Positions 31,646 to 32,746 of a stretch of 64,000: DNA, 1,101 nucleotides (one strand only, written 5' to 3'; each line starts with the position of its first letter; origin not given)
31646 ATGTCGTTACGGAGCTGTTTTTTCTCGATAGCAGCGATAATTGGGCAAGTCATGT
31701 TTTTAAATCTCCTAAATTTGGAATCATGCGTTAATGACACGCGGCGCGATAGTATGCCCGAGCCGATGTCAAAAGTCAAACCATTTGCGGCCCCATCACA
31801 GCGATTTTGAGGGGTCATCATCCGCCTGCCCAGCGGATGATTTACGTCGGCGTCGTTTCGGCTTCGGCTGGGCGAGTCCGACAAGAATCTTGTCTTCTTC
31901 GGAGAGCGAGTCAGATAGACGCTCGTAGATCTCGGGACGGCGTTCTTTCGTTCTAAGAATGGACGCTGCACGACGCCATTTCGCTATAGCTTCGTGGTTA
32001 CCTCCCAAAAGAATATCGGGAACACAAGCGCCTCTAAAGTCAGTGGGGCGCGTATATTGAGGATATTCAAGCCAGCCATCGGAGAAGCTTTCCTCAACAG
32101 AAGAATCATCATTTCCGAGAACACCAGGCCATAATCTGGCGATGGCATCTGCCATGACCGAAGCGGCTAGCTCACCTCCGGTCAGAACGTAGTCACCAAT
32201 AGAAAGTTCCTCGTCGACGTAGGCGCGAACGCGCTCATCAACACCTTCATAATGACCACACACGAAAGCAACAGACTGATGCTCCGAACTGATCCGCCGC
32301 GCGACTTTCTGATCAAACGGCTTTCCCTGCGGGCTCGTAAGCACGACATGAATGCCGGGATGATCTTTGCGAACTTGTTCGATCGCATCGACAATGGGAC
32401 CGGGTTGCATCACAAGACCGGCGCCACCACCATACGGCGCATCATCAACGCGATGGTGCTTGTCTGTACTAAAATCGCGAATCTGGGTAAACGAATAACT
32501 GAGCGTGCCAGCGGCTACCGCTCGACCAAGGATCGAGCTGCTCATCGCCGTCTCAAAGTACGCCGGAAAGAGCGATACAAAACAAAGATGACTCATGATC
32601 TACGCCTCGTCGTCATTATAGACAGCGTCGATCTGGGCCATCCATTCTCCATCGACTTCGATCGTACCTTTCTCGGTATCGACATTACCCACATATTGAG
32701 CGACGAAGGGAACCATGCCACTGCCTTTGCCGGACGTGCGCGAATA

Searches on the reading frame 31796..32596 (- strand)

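Call 99: search_protein_families(library=pfam, proteins=[window:31796-32596:-], max_evalue=0.00001)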
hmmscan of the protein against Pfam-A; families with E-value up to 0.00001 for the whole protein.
window:31796-32596:- (266 aa): 1 family
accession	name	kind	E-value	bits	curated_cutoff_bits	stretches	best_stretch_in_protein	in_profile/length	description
PF01746.26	tRNA_m1G_MT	-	1.1e-55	188.8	27.3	1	24-221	2-195/195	tRNA (Guanine-1)-methyltransferase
